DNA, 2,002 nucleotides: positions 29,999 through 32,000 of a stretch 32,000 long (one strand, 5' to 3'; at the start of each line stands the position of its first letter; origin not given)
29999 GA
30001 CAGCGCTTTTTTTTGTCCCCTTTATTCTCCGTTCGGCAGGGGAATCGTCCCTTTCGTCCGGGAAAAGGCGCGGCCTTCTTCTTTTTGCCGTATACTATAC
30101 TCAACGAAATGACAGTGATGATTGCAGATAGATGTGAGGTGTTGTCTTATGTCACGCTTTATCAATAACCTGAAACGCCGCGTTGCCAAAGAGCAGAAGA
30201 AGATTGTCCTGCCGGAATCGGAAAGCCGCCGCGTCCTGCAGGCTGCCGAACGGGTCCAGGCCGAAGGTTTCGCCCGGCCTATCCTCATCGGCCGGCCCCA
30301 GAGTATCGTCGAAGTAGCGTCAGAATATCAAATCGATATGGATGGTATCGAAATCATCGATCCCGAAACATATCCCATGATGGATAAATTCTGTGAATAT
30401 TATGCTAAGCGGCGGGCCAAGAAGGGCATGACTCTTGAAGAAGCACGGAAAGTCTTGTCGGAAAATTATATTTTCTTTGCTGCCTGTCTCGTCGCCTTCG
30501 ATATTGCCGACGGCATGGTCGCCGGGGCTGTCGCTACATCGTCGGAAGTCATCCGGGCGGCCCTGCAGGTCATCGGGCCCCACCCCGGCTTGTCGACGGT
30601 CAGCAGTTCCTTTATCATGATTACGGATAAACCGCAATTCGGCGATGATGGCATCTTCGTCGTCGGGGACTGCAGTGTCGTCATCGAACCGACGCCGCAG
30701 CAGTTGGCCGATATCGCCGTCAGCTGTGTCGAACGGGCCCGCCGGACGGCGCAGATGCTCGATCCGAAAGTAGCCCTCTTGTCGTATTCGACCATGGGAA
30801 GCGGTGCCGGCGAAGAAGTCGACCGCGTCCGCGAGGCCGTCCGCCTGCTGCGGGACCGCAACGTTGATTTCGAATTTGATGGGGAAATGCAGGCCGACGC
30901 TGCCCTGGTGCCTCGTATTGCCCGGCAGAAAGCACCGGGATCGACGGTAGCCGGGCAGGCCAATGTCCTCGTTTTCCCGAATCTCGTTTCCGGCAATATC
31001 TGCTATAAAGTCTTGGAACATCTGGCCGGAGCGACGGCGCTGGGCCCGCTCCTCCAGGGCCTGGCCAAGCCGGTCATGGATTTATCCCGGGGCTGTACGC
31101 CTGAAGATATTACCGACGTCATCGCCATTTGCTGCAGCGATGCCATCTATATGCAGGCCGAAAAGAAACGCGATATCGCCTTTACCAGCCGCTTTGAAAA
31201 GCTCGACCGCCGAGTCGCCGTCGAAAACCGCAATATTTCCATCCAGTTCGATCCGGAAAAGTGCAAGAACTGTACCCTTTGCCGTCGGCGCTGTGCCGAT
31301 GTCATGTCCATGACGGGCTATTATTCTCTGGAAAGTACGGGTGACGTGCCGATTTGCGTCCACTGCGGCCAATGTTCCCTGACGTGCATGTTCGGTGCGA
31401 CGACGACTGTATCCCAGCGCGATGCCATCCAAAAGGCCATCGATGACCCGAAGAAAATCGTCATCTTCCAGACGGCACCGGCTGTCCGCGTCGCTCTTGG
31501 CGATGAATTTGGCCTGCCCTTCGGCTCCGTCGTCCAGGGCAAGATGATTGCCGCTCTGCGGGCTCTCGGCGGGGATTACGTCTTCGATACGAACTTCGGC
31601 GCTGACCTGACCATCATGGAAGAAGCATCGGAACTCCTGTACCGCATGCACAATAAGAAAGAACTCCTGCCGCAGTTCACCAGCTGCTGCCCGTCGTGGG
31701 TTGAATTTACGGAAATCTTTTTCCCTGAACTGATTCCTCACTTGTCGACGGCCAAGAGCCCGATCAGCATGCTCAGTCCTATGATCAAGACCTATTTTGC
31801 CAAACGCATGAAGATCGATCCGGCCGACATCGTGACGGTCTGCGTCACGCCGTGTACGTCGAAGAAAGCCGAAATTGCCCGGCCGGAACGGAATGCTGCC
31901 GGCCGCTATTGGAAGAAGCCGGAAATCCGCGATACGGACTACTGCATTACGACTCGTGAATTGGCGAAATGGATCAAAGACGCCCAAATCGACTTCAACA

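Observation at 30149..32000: Single reading frame fuses phosphate acetyltransferase to a [FeFe]-hydrogenase module (absent from the ORF track)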

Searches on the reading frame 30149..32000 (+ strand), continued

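Call 34: find_encoding_contigs(protein=P0084, flank=8000, max_places=3)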
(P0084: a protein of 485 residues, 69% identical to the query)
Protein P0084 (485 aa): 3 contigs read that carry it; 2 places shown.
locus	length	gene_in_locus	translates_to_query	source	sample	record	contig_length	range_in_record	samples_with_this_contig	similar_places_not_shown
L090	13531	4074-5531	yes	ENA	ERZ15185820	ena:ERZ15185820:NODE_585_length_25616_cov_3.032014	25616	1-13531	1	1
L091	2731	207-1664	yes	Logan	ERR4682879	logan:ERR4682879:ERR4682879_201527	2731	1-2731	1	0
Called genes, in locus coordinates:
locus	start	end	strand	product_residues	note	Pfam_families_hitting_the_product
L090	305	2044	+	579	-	PF07694:5TM-5TMR_LYT, PF06580:His_kinase, PF02518:HATPase_c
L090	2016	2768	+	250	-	PF00072:Response_reg, PF04397:LytTR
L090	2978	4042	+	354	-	PF01515:PTA_PTB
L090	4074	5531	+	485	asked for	PF02906:Fe_hyd_lg_C, PF02256:Fe_hyd_SSU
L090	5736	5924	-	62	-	-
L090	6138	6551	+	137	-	PF04246:RseC_MucC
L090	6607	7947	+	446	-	PF13375:RnfC_N, PF01512:Complex1_51K, PF10531:SLBB, PF12797:Fer4_2 (faint), PF12837:Fer4_6 (faint), PF12838:Fer4_7, PF13187:Fer4_9 (weak), PF13237:Fer4_10 (weak)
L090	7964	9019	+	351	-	PF03116:NQR2_RnfD_RnfE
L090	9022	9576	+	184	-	PF04205:FMN_bind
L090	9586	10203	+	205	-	PF02508:Rnf-Nqr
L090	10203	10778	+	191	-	PF02508:Rnf-Nqr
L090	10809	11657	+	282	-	PF04060:FeS, PF13237:Fer4_10 (faint), PF12838:Fer4_7 (weak), PF13187:Fer4_9 (weak), PF14697:Fer4_21 (weak), PF12837:Fer4_6 (weak), PF00037:Fer4 (weak)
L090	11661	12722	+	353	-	PF02424:ApbE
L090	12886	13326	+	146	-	PF13404:HTH_AsnC-type, PF13412:HTH_24, PF01047:MarR (weak), PF01037:AsnC_trans_reg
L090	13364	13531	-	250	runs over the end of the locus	PF00037:Fer4 (weak), PF12797:Fer4_2 (weak), PF12837:Fer4_6, PF13237:Fer4_10 (weak), PF14697:Fer4_21, PF12838:Fer4_7 (weak), PF13187:Fer4_9 (weak), PF27217:AF_0155, +1 more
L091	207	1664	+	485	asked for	PF02906:Fe_hyd_lg_C, PF02256:Fe_hyd_SSU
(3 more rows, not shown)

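Call 40: find_encoding_contigs(protein=P0022, flank=6000, max_places=3)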
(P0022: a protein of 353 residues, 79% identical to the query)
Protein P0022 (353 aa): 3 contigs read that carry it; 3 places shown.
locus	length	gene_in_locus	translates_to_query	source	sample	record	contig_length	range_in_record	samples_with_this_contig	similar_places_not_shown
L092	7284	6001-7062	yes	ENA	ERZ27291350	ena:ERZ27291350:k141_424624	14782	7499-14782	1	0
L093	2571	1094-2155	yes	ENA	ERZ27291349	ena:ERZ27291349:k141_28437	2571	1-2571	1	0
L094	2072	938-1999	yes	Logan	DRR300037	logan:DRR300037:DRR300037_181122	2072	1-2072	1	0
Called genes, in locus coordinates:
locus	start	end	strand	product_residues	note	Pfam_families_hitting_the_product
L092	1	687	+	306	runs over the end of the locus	PF07949:YbbR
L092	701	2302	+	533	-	PF28550:DUF8436, PF01266:DAO (faint), PF03486:HI0933_like (faint), PF07992:Pyr_redox_2 (faint), PF21688:FAD-depend_C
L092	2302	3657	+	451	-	PF02878:PGM_PMM_I, PF02879:PGM_PMM_II, PF02880:PGM_PMM_III, PF00408:PGM_PMM_IV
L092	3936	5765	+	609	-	PF13522:GATase_6, PF13537:GATase_7, PF01380:SIS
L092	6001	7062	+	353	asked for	PF01515:PTA_PTB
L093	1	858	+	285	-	?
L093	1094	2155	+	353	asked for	PF01515:PTA_PTB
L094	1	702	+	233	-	?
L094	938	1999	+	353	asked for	PF01515:PTA_PTB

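Call 55: predict_structure(alignment_id=A2)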
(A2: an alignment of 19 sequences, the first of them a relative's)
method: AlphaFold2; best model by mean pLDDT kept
length: 814 residues; sequences in the alignment: 19
mean_pLDDT: 64.9   pTM: 0.53
mean pLDDT of the five models: 64.9, 60.8, 60.0, 54.9, 51.6
residues with pLDDT >= 90: 88; 70-90: 297; 50-70: 181; < 50: 248
segments of 3 or more residues with pLDDT < 50: 1-15, 123-154, 164-166, 175-179, 201-209, 211-220, 243-271, 298-405, 411-420, 794-814
pLDDT, mean of each block of 10 residues (from residue 1): 45 50 63 60 76 82 82 87 81 82 81 68 39 37 29 49 51 50 65 57 46 41 63 62 46 46 42 55 54 49 30 29 23 31 32 31 42 42 40 32 46 45 83 95 86 89 94 94 87 87 86 69 67 71 89 93 84 67 83 86 88 93 85 79 84 88 78 77 84 77 77 81 66 61 74 84 84 85 76 43 31 39
secondary structure, 60 per line:
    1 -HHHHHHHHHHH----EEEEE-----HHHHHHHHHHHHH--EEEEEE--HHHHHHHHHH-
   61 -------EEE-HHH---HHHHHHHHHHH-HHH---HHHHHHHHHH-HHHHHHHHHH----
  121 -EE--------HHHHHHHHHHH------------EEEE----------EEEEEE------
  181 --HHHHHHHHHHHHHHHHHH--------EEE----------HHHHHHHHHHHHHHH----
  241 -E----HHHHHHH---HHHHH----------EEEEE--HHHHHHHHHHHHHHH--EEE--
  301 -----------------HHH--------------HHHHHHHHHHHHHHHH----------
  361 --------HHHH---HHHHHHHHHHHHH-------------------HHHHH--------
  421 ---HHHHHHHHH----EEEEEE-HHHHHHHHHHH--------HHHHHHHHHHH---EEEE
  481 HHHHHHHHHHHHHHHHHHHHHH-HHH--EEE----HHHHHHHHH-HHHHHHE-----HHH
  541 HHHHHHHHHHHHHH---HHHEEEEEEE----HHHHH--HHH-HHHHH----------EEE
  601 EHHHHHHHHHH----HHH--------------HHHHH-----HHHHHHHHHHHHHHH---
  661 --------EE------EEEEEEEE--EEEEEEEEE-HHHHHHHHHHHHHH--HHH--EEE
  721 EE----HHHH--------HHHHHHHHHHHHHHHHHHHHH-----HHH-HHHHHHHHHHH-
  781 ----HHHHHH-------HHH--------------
elements in order (helices of 4 or more, strands of 3 or more residues): H2-12 E17-21 H27-39 E42-47 H50-59 E68-70 H78-88 H96-105 H107-116 H132-142 E155-158 E169-174 H183-200 E209-211 H222-236 H247-253 H257-261 E272-276 H279-293 E296-298 H335-350 H369-372 H376-388 H408-412 H424-432 E437-442 H444-454 H463-473 E477-480 H481-502 E509-511 H516-524 H526-531 H538-554 E561-567 H572-576 H583-587 E598-601 H602-611 H633-637 H643-657 E677-684 E687-695 H697-710 E718-722 H727-730 H739-759 H769-779 H785-790

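Call 66: search_protein_families(library=pfam, proteins=[L001:2871-3890:+], max_evalue=0.00001)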
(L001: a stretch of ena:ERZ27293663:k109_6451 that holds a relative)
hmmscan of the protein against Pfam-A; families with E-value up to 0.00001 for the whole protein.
L001:2871-3890:+ (339 aa): 1 family
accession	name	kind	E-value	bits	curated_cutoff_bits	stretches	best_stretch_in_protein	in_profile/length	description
PF01515.24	PTA_PTB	-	1.6e-98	330.5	24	1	13-335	4-318/319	Phosphate acetyl/butaryl transferase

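Call 67: search_protein_representatives(protein=P0001)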
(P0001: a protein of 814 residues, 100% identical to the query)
Query: 814 residues. Proteins with E-value up to 0.001 (for the whole library): 16177; up to 1e-10: 8280; up to 1e-30: 2611. The best 150 are listed.
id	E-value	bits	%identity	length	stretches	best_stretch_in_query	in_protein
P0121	0.0e+00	1753.4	44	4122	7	434-806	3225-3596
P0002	0.0e+00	1630.3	87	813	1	1-812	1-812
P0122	1.9e-145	502.3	51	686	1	353-805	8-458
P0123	4.5e-138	477.9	53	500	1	357-803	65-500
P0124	4.8e-138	477.8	49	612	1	352-805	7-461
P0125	7.5e-134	464.0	49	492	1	355-800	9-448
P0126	2.1e-129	449.2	49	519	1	353-798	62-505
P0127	3.5e-127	441.9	48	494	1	356-798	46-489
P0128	3.6e-126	438.5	47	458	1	347-801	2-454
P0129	5.9e-126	437.8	49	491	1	345-799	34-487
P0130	5.7e-124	431.3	94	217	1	1-217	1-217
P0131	4.7e-119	415.0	45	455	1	359-803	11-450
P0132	2.8e-118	412.5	46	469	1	351-802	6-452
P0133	1.1e-117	410.6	47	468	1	355-809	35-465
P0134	1.5e-117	410.1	54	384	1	425-797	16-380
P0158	1.5e-101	357.1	47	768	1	400-797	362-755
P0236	1.4e-87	311.0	43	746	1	364-797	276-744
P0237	1.9e-87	310.5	42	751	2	359-797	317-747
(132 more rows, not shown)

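Call 68: search_protein_families(library=pfam, proteins=[P0237, P0236, P0158, P0121, P0122, P0124], max_evalue=0.00001)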
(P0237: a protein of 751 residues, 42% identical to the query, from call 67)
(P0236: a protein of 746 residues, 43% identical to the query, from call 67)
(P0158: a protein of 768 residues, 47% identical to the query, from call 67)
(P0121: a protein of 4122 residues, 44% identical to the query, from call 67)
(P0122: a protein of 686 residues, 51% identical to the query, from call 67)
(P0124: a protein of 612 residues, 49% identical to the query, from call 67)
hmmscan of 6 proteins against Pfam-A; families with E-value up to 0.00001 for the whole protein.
P0237 (751 aa): 14 families
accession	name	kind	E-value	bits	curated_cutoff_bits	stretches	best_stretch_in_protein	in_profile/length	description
PF02906.19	Fe_hyd_lg_C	-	6.2e-87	291.7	22.1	1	407-690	2-245/245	Iron only hydrogenase large subunit, C-terminal domain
PF10589.14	NADH_4Fe-4S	-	4.6e-25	87.7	23.5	1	27-103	4-80/85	NADH-ubiquinone oxidoreductase-F iron-sulfur binding region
PF10588.14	NADH-G_4Fe-4S_3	-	9e-17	60.8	27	1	267-306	1-40/40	NADH-ubiquinone oxidoreductase-G iron-sulfur binding region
PF00037.32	Fer4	-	1.1e-16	60.3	21.1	1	154-175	2-23/24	4Fe-4S binding domain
PF12838.12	Fer4_7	-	6e-14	52.7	27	2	130-174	2-52/52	4Fe-4S dicluster domain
PF13187.11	Fer4_9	-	3.7e-13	49.7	27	2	130-175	2-52/52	4Fe-4S dicluster domain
PF13183.11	Fer4_8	-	3.4e-12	47.1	27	0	159-173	4-18/68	4Fe-4S dicluster domain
PF12837.12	Fer4_6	-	5e-12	45.6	25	0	154-175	3-24/24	4Fe-4S binding domain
PF13510.11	Fer2_4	-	2.9e-11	43.7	22.8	1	190-260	7-81/82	2Fe-2S iron-sulfur cluster binding domain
PF13237.11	Fer4_10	-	8.6e-11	42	25.5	1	123-171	2-53/53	4Fe-4S dicluster domain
PF14697.11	Fer4_21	-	6.7e-10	39.4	35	1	124-174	2-56/59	4Fe-4S dicluster domain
PF12797.12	Fer4_2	-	7.8e-10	38.5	24.5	0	153-172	3-22/22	4Fe-4S binding domain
PF02256.22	Fe_hyd_SSU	-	1.1e-08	35.5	24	1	701-748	5-56/56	Iron hydrogenase small subunit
PF13484.11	Fer4_16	-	2.5e-06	28.6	30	0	159-178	1-20/66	4Fe-4S double cluster binding domain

P0236 (746 aa): 11 families
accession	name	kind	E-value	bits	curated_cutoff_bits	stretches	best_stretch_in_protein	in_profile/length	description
PF02906.19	Fe_hyd_lg_C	-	1.9e-83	280.3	22.1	1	381-680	3-245/245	Iron only hydrogenase large subunit, C-terminal domain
PF02256.22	Fe_hyd_SSU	-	3e-23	82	24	1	691-745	2-56/56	Iron hydrogenase small subunit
PF10588.14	NADH-G_4Fe-4S_3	-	2.6e-12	46.5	27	1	206-242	2-38/40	NADH-ubiquinone oxidoreductase-G iron-sulfur binding region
PF12838.12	Fer4_7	-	5e-09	36.9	27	1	283-348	1-52/52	4Fe-4S dicluster domain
PF13183.11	Fer4_8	-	2e-08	35.1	27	1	282-347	3-67/68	4Fe-4S dicluster domain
PF13187.11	Fer4_9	-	5.5e-08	33.2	27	1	283-349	1-52/52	4Fe-4S dicluster domain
PF00037.32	Fer4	-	2.6e-07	30.6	21.1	1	332-350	6-24/24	4Fe-4S binding domain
PF13237.11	Fer4_10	-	6.9e-07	29.5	25.5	1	277-345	2-53/53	4Fe-4S dicluster domain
PF12837.12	Fer4_6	-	7e-07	29.3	25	0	277-296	2-21/24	4Fe-4S binding domain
PF14697.11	Fer4_21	-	4.8e-06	27.1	35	1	278-350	2-58/59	4Fe-4S dicluster domain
PF13510.11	Fer2_4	-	6.3e-06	26.6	22.8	0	80-191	2-74/82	2Fe-2S iron-sulfur cluster binding domain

P0158 (768 aa): 6 families
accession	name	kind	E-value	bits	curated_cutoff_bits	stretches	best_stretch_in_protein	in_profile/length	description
PF02906.19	Fe_hyd_lg_C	-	4.7e-88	295.4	22.1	1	398-693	1-245/245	Iron only hydrogenase large subunit, C-terminal domain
PF02256.22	Fe_hyd_SSU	-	1.3e-24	86.4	24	1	702-755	2-55/56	Iron hydrogenase small subunit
PF10588.14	NADH-G_4Fe-4S_3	-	8.3e-13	48.1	27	1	258-294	2-38/40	NADH-ubiquinone oxidoreductase-G iron-sulfur binding region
PF13510.11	Fer2_4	-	1e-11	45.1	22.8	1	165-250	2-81/82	2Fe-2S iron-sulfur cluster binding domain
PF13183.11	Fer4_8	-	7.2e-07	30.1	27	1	318-378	1-67/68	4Fe-4S dicluster domain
PF00037.32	Fer4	-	1.2e-06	28.5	21.1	1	363-381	6-24/24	4Fe-4S binding domain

P0121 (4122 aa): 7 families
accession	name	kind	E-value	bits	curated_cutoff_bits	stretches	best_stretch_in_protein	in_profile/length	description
PF02906.19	Fe_hyd_lg_C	-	0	1795.3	22.1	7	3227-3526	1-245/245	Iron only hydrogenase large subunit, C-terminal domain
PF02256.22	Fe_hyd_SSU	-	1.1e-144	470.9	24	7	340-392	2-54/56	Iron hydrogenase small subunit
PF00258.30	Flavodoxin_1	-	8e-97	321.5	25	3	3655-3793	1-141/143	Flavodoxin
PF00667.26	FAD_binding_1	-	5.2e-43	147.6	32.3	1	3860-4070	15-222/222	FAD binding domain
PF01980.22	TrmO_N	-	1.9e-10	41.4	26.8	0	139-160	60-81/116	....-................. O N-terminal domain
PF00650.25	CRAL_TRIO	-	2.9e-09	37.4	22.6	0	550-583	78-111/153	CRAL/TRIO domain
PF24878.1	YkcB_C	-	6.2e-09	36.1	27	0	172-213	32-73/85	Putative mannosyltransferase YkcB-like, C-terminal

P0122 (686 aa): 4 families
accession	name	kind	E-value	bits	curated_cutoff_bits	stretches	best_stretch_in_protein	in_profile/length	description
PF02906.19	Fe_hyd_lg_C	-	2.2e-93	312.9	22.1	1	91-385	1-245/245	Iron only hydrogenase large subunit, C-terminal domain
PF02256.22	Fe_hyd_SSU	-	4.5e-21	75.1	24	1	396-451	1-56/56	Iron hydrogenase small subunit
PF02915.23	Rubrerythrin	-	2e-20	74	22.8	1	519-634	1-137/137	Rubrerythrin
PF21349.2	RUBY_RBDX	-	6.8e-17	61.1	26.5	2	651-680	1-30/30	Rubrerythrin, rubredoxin-like domain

P0124 (612 aa): 4 families
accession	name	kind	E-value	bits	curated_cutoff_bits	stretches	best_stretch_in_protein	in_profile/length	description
PF02906.19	Fe_hyd_lg_C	-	6.8e-87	291.6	22.1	1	91-388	1-245/245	Iron only hydrogenase large subunit, C-terminal domain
PF02256.22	Fe_hyd_SSU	-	1.3e-21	76.8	24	1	400-454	2-56/56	Iron hydrogenase small subunit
PF14358.11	DUF4405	-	3.7e-07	31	26.7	0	551-602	2-65/66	Domain of unknown function (DUF4405)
PF00037.32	Fer4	-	3.9e-06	26.9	21.1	0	58-74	8-24/24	4Fe-4S binding domain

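Call 69: predict_structure(alignment_id=A3)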
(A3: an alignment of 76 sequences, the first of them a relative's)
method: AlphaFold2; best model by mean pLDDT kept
length: 814 residues; sequences in the alignment: 76
mean_pLDDT: 89.2   pTM: 0.60
mean pLDDT of the five models: 89.2, 88.7, 87.2, 84.6, 83.6
residues with pLDDT >= 90: 521; 70-90: 252; 50-70: 23; < 50: 18
segments of 3 or more residues with pLDDT < 50: 215-217, 342-350, 809-814
pLDDT, mean of each block of 10 residues (from residue 1): 83 94 94 95 96 92 92 93 93 91 95 95 93 91 84 90 87 83 92 90 90 57 86 86 87 86 86 90 82 86 90 88 95 81 44 70 88 81 80 71 89 89 96 98 94 96 97 97 96 96 95 94 92 95 97 97 96 92 95 94 97 97 92 92 93 92 81 88 88 93 89 91 91 90 93 93 92 95 96 92 69 38
secondary structure, 60 per line:
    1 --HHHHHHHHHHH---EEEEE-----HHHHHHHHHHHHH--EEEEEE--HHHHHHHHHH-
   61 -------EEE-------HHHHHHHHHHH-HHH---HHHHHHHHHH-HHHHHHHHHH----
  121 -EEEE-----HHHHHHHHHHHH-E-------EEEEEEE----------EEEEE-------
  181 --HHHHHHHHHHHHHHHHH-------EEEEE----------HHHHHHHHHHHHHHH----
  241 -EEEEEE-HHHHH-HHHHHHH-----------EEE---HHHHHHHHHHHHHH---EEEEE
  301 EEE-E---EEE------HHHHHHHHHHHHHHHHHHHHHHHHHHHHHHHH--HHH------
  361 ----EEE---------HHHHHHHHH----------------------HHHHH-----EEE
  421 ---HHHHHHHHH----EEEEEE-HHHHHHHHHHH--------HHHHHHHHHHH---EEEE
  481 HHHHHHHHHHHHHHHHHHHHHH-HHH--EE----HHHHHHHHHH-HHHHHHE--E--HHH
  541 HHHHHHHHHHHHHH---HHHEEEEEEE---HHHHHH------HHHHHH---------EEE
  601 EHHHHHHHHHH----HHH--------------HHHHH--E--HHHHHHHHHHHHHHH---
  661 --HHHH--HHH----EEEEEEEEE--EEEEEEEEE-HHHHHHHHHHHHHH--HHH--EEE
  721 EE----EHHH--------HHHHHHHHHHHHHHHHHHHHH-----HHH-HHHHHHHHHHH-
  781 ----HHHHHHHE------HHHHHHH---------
elements in order (helices of 4 or more, strands of 3 or more residues): H3-13 E17-21 H27-39 E42-47 H50-59 E68-70 H78-88 H96-105 H107-116 E122-125 H131-142 E152-158 E169-173 H183-199 E207-211 H222-236 E242-247 H249-253 H255-261 E273-275 H279-292 E296-303 E309-311 H318-349 E365-367 H377-385 H408-412 E418-420 H424-432 E437-442 H444-454 H463-473 E477-480 H481-502 H515-524 H526-531 H538-554 E561-567 H571-576 H583-588 E598-601 H602-611 H633-637 H643-657 H663-666 E676-684 E687-695 H697-710 E718-722 H739-759 H769-779 H785-791 H799-805

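Call 72: find_encoding_contigs(protein=P0033, flank=5000, max_places=2)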
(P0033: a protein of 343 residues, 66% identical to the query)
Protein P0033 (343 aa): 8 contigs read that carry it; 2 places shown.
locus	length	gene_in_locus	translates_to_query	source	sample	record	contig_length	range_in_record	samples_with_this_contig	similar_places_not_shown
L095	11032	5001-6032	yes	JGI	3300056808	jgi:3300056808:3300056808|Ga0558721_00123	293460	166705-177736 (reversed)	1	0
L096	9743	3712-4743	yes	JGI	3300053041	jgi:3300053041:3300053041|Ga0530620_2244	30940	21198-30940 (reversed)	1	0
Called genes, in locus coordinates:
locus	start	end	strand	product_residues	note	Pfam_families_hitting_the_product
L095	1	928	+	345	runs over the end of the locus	PF12760:Zn_ribbon_IS1595 (weak), PF12762:DDE_Tnp_IS1595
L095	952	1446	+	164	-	PF10706:Aminoglyc_resit, PF14907:NTP_transf_5 (weak)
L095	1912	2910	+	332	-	PF02277:DBI_PRT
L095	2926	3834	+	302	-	-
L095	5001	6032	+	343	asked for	PF01515:PTA_PTB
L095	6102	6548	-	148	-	-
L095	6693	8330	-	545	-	PF00496:SBP_bac_5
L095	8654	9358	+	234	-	PF09335:VTT_dom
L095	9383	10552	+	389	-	PF07690:MFS_1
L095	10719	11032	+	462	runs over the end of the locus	PF00890:FAD_binding_2 (weak), PF01134:GIDA (faint), PF01266:DAO (weak), PF01494:FAD_binding_3 (weak), PF01946:Thi4 (faint), PF03486:HI0933_like (weak), PF07992:Pyr_redox_2 (weak), PF21688:FAD-depend_C, +3 more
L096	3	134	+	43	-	?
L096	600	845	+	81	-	PF02277:DBI_PRT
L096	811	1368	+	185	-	PF02277:DBI_PRT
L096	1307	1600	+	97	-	PF02277:DBI_PRT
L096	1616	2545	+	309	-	-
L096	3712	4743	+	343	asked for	PF01515:PTA_PTB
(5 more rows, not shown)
